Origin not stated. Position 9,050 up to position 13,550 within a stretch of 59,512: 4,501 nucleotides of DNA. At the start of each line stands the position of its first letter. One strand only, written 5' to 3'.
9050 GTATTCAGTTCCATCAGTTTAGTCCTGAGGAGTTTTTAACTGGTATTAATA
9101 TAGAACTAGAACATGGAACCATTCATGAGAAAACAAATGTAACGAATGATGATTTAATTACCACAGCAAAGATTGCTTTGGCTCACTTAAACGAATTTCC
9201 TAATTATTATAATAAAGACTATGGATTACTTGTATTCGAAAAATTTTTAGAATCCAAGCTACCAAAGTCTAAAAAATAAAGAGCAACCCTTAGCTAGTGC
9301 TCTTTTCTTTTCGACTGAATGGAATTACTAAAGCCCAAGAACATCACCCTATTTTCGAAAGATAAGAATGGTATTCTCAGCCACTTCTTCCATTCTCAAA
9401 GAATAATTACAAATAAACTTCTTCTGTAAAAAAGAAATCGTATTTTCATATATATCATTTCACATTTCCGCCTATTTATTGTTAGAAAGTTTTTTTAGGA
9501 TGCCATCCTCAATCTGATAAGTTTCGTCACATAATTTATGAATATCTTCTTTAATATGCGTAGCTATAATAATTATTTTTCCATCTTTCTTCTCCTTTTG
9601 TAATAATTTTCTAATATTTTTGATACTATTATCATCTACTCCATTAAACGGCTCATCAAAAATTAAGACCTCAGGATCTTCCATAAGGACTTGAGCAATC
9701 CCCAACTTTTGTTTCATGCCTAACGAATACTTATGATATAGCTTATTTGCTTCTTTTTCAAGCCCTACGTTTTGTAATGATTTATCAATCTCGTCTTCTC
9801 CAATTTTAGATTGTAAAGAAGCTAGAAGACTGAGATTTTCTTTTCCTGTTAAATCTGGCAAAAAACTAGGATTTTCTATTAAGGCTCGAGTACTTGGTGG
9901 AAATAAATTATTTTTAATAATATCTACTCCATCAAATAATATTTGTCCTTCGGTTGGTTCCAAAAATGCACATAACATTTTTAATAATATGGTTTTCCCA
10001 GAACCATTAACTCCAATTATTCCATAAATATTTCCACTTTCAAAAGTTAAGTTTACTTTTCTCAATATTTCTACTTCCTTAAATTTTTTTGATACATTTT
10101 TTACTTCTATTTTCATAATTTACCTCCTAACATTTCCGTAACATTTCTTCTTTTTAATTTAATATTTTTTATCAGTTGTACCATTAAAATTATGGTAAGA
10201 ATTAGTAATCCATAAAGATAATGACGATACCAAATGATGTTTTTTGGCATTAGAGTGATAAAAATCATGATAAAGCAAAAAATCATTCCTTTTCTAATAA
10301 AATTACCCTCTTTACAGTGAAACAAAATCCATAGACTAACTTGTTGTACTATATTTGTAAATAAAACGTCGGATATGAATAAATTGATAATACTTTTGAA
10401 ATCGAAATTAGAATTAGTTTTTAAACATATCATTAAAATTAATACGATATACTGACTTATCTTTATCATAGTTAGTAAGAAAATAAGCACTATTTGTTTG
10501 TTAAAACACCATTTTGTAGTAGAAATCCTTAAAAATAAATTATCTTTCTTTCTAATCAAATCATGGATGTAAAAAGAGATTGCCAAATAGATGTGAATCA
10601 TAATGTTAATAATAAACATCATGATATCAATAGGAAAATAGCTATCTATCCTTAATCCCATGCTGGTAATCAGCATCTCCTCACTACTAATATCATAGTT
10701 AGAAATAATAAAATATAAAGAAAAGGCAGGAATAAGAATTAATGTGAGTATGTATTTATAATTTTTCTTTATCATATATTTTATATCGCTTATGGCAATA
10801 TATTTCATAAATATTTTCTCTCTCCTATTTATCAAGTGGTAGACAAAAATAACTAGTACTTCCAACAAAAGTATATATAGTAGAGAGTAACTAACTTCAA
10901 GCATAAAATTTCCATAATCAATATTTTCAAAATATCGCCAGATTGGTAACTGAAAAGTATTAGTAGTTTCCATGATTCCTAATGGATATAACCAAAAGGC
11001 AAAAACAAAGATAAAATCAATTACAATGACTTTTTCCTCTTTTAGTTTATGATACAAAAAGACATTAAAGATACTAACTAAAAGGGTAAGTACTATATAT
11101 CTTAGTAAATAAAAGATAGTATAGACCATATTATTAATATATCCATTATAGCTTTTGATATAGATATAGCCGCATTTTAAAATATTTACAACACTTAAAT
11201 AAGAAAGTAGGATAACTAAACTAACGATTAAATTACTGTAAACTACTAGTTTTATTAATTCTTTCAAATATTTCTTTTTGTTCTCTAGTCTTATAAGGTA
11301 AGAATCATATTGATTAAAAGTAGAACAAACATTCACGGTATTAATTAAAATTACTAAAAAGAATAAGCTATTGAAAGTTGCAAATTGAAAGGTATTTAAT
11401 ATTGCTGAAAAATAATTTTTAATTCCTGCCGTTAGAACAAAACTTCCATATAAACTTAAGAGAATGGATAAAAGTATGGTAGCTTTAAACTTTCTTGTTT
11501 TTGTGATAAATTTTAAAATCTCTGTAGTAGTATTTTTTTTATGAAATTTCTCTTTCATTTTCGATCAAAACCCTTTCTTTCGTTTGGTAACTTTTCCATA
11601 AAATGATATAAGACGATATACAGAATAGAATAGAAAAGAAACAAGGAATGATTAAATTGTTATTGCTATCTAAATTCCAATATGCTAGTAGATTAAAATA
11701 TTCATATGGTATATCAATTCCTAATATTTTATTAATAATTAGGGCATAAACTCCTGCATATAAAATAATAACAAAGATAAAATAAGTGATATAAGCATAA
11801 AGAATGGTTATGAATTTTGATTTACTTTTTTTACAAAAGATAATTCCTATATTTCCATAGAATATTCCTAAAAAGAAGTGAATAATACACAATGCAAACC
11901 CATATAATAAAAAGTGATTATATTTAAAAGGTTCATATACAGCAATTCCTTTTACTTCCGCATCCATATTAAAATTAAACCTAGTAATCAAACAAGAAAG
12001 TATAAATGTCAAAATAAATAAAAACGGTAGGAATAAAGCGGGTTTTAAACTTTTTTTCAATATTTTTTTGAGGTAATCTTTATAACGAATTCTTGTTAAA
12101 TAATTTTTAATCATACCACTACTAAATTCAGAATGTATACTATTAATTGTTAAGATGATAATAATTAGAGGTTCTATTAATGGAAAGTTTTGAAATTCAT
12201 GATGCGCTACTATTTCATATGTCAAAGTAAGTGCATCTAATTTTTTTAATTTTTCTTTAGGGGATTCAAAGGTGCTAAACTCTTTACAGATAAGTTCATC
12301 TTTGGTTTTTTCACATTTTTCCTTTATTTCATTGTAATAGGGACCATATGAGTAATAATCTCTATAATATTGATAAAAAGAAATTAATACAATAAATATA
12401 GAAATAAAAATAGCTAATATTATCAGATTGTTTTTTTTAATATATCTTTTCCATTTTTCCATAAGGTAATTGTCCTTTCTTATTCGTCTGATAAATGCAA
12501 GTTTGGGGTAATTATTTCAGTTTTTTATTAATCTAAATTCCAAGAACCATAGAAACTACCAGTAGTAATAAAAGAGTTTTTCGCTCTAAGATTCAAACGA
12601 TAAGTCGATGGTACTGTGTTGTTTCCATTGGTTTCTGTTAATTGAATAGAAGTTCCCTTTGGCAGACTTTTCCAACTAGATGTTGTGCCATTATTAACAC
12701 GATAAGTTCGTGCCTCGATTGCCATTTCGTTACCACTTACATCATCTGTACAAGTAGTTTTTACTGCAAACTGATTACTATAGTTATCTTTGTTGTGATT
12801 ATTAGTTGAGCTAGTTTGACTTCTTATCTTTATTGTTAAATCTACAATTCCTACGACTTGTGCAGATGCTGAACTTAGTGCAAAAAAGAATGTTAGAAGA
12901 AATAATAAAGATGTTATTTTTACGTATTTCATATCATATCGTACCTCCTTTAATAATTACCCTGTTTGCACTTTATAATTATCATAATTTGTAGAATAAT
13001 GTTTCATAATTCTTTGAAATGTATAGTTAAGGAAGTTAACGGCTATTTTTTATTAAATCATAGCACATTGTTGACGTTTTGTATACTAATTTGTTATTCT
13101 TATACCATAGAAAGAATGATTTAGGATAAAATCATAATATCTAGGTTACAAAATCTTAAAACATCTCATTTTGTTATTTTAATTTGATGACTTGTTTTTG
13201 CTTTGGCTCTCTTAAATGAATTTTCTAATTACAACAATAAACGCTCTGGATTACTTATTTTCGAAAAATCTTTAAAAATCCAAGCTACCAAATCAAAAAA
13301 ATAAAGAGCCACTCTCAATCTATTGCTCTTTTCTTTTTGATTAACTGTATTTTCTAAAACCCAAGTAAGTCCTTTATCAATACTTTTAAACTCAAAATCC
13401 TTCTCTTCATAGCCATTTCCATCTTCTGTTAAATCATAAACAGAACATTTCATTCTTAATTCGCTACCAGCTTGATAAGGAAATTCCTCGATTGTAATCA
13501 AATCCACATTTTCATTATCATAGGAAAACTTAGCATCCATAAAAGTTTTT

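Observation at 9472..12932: Cassette: unrecognisable Sec-secreted beta-rich 134-aa protein, two dissimilar polytopic membrane proteins and a LanF/BcrA-like ATPase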

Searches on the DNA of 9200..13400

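Call 95: search_rna_families(source=window, start=9200, end=13400, threshold=evalue, max_evalue=1)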
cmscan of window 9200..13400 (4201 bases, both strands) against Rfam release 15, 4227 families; matches with E-value up to 1: 0.
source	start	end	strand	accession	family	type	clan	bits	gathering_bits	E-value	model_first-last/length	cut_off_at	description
